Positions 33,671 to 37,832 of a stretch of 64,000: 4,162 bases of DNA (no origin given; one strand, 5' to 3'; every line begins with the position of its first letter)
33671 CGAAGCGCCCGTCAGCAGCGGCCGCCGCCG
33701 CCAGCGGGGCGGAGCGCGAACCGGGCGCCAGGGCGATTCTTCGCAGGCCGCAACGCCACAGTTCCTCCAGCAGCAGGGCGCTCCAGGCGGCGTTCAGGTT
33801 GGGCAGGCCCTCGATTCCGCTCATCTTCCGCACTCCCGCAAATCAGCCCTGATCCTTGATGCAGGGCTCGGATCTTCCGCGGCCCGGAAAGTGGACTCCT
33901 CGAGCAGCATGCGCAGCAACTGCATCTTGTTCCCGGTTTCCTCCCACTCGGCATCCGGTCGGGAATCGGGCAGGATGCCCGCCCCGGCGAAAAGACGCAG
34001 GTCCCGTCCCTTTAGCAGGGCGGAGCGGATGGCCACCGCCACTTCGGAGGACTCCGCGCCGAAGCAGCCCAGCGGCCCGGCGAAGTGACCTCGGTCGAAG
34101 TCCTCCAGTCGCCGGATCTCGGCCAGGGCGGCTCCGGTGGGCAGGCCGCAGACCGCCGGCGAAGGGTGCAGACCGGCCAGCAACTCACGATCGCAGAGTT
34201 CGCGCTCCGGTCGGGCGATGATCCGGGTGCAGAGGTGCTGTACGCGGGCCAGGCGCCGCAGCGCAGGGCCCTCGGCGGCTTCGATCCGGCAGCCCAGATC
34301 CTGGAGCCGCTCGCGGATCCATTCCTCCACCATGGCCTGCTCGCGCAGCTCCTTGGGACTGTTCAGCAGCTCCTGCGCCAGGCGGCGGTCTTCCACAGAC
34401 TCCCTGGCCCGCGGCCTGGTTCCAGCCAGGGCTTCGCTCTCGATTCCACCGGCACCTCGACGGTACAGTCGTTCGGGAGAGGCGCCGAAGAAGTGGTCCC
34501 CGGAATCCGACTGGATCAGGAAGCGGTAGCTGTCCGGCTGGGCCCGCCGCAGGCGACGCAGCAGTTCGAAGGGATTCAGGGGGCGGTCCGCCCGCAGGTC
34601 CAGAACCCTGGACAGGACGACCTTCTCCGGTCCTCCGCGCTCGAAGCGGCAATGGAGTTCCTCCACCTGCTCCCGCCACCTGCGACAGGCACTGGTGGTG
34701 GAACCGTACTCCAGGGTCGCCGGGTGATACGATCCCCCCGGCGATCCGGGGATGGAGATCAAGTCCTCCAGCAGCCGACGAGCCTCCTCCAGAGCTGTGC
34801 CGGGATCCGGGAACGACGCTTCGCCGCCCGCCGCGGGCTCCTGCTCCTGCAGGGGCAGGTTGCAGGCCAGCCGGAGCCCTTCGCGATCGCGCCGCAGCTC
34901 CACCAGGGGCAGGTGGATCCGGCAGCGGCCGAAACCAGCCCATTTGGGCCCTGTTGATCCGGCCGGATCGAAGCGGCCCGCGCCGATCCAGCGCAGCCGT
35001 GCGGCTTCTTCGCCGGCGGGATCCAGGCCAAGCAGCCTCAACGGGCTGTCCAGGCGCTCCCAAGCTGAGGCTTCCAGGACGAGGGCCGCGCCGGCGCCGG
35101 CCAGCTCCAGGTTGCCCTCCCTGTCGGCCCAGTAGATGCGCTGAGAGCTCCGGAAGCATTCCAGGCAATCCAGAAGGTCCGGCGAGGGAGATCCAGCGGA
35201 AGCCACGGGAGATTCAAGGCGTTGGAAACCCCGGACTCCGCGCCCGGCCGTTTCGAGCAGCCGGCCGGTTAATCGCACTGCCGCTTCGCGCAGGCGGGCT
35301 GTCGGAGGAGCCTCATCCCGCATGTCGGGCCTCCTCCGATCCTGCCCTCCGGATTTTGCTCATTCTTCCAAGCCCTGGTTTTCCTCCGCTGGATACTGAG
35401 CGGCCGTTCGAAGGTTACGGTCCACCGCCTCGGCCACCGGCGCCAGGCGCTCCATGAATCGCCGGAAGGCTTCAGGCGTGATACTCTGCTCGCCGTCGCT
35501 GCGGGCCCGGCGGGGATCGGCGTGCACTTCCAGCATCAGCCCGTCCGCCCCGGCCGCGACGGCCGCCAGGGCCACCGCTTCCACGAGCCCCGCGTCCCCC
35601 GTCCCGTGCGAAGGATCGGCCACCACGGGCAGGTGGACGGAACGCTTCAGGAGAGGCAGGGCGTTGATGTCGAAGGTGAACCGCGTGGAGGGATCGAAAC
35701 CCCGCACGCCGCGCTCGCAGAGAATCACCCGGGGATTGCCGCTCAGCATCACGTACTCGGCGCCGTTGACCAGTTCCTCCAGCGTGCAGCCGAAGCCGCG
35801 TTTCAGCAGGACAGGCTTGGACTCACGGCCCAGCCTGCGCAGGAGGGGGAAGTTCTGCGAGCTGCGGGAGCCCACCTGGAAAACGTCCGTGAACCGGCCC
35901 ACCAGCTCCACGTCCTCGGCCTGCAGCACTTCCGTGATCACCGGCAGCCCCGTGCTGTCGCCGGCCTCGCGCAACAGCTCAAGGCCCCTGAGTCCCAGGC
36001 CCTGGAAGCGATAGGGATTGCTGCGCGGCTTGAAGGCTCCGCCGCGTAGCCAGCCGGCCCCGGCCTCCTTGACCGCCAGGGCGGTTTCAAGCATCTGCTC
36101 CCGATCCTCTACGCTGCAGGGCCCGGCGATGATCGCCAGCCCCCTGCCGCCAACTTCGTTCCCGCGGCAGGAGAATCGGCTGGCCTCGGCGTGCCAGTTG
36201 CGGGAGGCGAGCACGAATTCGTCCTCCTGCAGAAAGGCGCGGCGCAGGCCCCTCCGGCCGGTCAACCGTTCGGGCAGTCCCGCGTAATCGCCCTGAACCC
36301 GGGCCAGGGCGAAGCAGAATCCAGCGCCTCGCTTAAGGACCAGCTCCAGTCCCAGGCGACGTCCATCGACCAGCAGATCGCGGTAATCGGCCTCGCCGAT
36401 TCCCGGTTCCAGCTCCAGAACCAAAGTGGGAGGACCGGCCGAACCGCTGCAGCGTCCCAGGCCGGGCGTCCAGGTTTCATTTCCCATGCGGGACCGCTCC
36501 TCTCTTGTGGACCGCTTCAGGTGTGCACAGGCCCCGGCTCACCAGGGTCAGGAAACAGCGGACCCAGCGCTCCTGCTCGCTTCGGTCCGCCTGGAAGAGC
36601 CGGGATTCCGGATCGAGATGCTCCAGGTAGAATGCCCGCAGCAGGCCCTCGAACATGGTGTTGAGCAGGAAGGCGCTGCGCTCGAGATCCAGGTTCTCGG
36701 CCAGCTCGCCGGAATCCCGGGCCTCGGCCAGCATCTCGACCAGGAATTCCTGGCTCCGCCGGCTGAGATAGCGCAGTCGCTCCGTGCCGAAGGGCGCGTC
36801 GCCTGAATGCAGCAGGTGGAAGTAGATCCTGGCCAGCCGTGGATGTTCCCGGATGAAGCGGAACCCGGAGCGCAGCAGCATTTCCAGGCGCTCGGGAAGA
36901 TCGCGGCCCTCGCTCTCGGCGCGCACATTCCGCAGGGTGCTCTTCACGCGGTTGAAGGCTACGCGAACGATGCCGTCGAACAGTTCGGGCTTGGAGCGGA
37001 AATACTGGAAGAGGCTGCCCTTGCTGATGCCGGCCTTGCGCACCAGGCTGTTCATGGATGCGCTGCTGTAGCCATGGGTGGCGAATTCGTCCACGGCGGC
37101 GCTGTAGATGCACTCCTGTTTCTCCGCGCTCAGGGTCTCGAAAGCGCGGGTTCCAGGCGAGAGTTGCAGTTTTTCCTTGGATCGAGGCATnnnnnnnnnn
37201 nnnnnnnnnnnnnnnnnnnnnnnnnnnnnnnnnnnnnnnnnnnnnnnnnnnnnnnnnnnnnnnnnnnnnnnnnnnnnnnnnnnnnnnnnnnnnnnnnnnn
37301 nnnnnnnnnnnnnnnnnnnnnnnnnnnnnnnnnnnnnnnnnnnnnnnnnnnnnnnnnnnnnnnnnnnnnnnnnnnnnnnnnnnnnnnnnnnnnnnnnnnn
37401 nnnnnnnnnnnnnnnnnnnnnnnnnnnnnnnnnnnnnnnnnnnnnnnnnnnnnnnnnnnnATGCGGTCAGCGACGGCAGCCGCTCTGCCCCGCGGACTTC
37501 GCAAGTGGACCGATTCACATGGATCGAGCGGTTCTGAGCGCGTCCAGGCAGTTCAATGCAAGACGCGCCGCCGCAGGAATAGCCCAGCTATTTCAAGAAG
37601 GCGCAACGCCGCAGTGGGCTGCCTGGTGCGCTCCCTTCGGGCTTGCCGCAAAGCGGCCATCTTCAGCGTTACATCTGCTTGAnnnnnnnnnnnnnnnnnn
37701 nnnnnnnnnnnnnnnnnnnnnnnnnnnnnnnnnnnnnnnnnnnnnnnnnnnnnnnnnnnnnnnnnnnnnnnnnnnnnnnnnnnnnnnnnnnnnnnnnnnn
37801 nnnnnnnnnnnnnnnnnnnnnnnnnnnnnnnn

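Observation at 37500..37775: MITE-like element with 24-bp perfect terminal inverted repeats in the 850-bp non-coding region upstream of the tetR-men operon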

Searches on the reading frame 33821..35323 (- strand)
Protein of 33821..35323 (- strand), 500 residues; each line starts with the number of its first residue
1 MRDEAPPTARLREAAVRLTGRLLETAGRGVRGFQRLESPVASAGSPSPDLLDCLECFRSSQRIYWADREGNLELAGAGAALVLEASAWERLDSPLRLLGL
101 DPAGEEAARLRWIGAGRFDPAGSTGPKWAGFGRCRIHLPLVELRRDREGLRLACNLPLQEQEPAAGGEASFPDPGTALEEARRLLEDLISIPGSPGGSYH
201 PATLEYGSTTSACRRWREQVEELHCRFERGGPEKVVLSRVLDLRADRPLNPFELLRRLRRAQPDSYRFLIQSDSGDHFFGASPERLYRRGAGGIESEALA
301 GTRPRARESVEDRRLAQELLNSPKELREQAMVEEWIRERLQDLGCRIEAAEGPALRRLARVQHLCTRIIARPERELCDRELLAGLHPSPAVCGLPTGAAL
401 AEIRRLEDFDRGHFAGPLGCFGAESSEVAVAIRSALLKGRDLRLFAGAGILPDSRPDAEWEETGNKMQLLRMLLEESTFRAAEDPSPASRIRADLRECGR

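Call 11: search_protein_families(library=pfam, proteins=[window:33821-35323:-], max_evalue=0.01)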
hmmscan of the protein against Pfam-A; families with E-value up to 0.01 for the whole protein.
window:33821-35323:- (500 aa): 1 family
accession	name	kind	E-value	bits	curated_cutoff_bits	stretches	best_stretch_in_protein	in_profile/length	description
PF00425.24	Chorismate_bind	-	3.4e-69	233.7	27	1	215-466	4-257/257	chorismate binding enzyme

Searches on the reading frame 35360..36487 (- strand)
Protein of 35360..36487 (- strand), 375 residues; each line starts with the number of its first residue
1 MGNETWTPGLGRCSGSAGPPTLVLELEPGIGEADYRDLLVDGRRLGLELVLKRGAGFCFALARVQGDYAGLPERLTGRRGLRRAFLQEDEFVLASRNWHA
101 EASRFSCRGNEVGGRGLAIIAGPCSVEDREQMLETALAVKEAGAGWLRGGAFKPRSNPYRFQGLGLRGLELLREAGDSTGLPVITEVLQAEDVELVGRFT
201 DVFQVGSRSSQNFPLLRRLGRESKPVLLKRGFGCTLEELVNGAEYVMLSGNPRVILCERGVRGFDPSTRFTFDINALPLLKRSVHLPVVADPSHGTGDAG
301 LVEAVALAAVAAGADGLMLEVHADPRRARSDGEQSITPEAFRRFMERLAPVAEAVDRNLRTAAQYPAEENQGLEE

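Call 11: search_protein_families(library=pfam, proteins=[window:35360-36487:-], max_evalue=0.01)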
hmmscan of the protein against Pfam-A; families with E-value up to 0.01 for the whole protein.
window:35360-36487:- (375 aa): 2 families
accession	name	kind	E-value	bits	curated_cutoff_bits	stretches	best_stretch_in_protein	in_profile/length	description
PF00793.26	DAHP_synth_1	-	2.4e-68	230.4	25.5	1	115-350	16-263/270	DAHP synthetase I family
PF03102.20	NeuB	-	5.3e-08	33.1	22.1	1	169-355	58-236/241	NeuB family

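Call 45: list_cluster_members(proteins=[P0001, window:35360-36487:-, L008:3087-3752:-, L008:4052-4600:-, L015:5596-6693:-, L006:795-2669:+, L001:5041-5568:+, L031:3-836:+])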
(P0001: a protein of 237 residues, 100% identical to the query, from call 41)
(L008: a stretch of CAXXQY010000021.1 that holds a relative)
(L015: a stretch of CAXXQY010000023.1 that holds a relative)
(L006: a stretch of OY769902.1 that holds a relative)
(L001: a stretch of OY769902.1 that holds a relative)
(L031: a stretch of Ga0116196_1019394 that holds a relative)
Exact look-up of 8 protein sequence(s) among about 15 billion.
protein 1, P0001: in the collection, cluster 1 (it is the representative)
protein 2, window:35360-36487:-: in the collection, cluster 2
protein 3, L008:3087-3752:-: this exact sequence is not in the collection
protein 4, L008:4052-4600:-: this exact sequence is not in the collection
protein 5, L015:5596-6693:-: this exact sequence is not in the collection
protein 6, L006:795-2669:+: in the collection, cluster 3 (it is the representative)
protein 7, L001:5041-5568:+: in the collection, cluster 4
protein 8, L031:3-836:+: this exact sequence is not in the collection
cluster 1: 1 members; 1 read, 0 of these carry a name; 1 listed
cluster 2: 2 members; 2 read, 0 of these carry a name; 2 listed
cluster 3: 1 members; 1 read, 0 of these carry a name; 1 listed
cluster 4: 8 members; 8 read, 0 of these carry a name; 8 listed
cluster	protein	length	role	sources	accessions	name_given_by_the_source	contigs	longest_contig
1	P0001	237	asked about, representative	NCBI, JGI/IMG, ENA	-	-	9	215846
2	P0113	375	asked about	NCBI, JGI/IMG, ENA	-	-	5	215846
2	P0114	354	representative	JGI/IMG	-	-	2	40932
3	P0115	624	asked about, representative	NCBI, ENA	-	-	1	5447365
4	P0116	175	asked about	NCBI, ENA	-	-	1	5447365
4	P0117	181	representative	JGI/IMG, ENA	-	-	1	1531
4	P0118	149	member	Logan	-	-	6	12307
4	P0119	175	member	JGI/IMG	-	-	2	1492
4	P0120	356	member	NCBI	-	-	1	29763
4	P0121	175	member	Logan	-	-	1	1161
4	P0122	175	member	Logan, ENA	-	-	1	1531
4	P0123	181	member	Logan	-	-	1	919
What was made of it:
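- Tried and rejected: Organism names from the cluster look-up: none given (call 45).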

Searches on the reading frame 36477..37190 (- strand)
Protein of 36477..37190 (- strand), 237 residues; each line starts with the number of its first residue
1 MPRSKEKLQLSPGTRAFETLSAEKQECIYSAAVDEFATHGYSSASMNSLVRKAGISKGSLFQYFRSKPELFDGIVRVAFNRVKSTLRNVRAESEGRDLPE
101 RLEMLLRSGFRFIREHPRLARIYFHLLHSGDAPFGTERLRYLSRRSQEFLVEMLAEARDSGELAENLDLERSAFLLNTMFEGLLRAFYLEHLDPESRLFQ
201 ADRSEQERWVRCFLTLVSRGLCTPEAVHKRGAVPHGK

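Call 11: search_protein_families(library=pfam, proteins=[window:36477-37190:-], max_evalue=0.01)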
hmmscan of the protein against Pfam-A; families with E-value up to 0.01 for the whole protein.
window:36477-37190:- (237 aa): 8 families
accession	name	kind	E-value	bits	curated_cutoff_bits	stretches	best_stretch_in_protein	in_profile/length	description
PF00440.29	TetR_N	-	4.4e-14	52.4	24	1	28-72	1-45/47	Bacterial regulatory proteins, tetR family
PF21256.2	TetR_C_5-like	-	8.5e-08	32.8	27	1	97-221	2-126/127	Tetracyclin repressor-like, C-terminal domain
PF16925.10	TetR_C_13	-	0.00011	23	27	1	137-190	43-96/109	Tetracyclin repressor-like, C-terminal domain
PF17932.6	TetR_C_24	-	0.0002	22.1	26.4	1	98-182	4-86/114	Tetracyclin repressor-like, C-terminal domain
PF13977.11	TetR_C_6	-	0.00062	20.4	27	1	100-195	3-100/115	BetI-type transcriptional repressor, C-terminal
PF17918.6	TetR_C_15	-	0.0011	20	26.8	1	97-192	1-90/108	Tetracyclin repressor-like, C-terminal domain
PF16859.10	TetR_C_11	-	0.0014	19.4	32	1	97-172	6-82/113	Tetracyclin repressor-like, C-terminal domain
PF08361.16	TetR_C_2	-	0.0016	18.9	22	1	141-188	49-96/121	MAATS-type transcriptional repressor, C-terminal region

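Call 17: find_encoding_contigs(protein=window:36477-37190:-, flank=10000, max_places=10)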
Protein window:36477-37190:- (237 aa): 11 contigs read that carry it; 5 places shown.
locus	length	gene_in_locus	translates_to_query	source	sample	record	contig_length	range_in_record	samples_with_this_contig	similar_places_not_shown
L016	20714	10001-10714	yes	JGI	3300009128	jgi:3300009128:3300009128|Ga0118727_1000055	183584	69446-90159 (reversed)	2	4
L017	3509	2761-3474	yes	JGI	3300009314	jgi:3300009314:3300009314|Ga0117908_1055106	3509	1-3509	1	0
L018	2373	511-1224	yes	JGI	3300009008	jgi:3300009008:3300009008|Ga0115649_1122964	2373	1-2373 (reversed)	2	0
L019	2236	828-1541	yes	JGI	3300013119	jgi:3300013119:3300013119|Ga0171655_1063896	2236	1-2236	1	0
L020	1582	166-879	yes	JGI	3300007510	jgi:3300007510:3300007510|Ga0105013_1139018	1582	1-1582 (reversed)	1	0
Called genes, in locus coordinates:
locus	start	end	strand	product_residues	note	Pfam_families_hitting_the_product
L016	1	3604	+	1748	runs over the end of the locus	PF13229:Beta_helix, PF00041:fn3 (faint), PF16655:PhoD_N (faint), PF25788:Ig_Rha78A_N (weak)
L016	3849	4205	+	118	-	PF02021:UPF0102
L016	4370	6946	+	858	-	PF03772:Competence, PF00753:Lactamase_B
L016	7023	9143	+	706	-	PF18962:Por_Secre_tail (weak)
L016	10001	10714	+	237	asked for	PF00440:TetR_N, PF21256:TetR_C_5-like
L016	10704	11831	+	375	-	PF00793:DAHP_synth_1, PF03102:NeuB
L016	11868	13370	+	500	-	PF00425:Chorismate_bind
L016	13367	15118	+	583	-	PF02776:TPP_enzyme_N, PF16582:TPP_enzyme_M_2, PF02775:TPP_enzyme_C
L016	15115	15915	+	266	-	PF00561:Abhydrolase_1, PF00975:Thioesterase (weak), PF12697:Abhydrolase_6, PF12146:Hydrolase_4 (weak)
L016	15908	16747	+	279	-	PF00378:ECH_1, PF16113:ECH_2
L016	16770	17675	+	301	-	PF01040:UbiA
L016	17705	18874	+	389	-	PF21508:MenC_N, PF13378:MR_MLE_C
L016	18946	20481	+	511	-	PF00501:AMP-binding, PF13193:AMP-binding_C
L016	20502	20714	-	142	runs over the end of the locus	PF13279:4HBT_2, PF03061:4HBT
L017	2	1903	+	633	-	?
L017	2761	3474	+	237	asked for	PF00440:TetR_N, PF21256:TetR_C_5-like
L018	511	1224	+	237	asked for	PF00440:TetR_N, PF21256:TetR_C_5-like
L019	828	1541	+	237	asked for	PF00440:TetR_N, PF21256:TetR_C_5-like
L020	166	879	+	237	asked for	PF00440:TetR_N, PF21256:TetR_C_5-like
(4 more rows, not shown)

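Call 41: find_homologous_proteins(query=window:36477-37190:-, max_evalue=1e-20)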
Query window:36477-37190:- (237 aa): 112 proteins with E <= 1e-20 among 735 candidates.
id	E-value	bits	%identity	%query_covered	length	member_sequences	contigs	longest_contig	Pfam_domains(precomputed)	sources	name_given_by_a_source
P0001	2.4e-151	519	100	100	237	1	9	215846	PF00440.30,PF21256.3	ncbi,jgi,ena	-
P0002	7.3e-69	249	57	91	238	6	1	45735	PF00440.30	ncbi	-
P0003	2.6e-68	248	55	93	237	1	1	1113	PF00440.30,PF17932.7,PF16859.11,PF16925.11,PF21256.3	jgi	jgi:AcrR family transcriptional regulator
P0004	3.9e-67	244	57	89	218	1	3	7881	PF00440.30,PF17932.7,PF16925.11,PF21256.3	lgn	-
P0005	8.7e-67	243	55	90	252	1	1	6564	PF00440.30,PF16859.11,PF16925.11,PF21256.3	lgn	-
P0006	1.0e-66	242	57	88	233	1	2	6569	PF00440.30,PF17932.7,PF16925.11,PF21256.3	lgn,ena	-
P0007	1.3e-66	242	57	89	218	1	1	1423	PF00440.30,PF17932.7,PF16925.11,PF21256.3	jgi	jgi:TetR/AcrR family transcriptional regulator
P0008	2.1e-66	241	55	89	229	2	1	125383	PF00440.30,PF17932.7,PF16925.11,PF21256.3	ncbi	-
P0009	2.6e-66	241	57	89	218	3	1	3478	PF00440.30,PF16925.11,PF21256.3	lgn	-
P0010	1.0e-65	239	53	95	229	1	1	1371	PF00440.30,PF16925.11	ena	-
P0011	1.0e-65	239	55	89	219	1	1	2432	PF00440.30,PF16925.11,PF21256.3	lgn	-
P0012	9.2e-65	236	54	89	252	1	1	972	PF00440.30,PF21256.3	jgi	-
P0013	2.0e-64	235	54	88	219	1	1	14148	PF00440.30,PF16925.11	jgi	jgi:AcrR family transcriptional regulator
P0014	2.3e-64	235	55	88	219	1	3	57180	PF00440.30,PF16925.11,PF21256.3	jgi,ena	jgi:AcrR family transcriptional regulator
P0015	4.4e-64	234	54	89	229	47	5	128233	PF00440.30,PF16925.11,PF21256.3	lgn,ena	-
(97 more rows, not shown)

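Call 48: find_encoding_contigs(protein=P0002, flank=6000, max_places=3)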
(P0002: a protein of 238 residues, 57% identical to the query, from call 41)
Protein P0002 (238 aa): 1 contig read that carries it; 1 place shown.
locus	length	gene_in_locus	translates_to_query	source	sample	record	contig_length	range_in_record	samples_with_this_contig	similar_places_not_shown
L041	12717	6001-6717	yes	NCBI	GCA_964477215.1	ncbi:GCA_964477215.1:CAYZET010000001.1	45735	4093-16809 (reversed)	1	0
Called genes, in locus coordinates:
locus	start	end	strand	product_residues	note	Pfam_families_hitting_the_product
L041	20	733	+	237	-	PF21948:LplA-B_cat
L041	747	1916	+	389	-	PF12704:MacB_PCD, PF02687:FtsX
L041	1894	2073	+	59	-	-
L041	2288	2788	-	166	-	PF25575:TPR_BSK1_C (weak), PF13432:TPR_16 (weak), PF14559:TPR_19 (weak), PF13414:TPR_11 (weak), PF13431:TPR_17 (weak), PF00515:TPR_1 (weak), PF13432:TPR_16, PF14559:TPR_19, +8 more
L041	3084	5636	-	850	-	PF11897:DUF3417, PF00343:Phosphorylase, PF28476:GlgP_C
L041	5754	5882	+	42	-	-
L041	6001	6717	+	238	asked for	PF00440:TetR_N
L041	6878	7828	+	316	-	PF13379:NMT1_2, PF03180:Lipoprotein_9, PF09084:NMT1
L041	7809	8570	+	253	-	PF00005:ABC_tran, PF13304:AAA_21 (faint)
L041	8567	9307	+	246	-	PF00528:BPD_transp_1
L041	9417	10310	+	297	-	PF01040:UbiA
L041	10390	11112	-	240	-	PF03483:B3_4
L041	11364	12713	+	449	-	PF03448:MgtE_N, PF00571:CBS, PF01769:MgtE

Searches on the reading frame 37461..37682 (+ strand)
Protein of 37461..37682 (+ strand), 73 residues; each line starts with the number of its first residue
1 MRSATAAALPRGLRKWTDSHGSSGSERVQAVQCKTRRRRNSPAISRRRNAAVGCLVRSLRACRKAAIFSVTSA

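Call 11: search_protein_families(library=pfam, proteins=[window:37461-37682:+], max_evalue=0.01)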
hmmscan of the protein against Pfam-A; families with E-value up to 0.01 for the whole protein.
window:37461-37682:+ (73 aa): 0 families
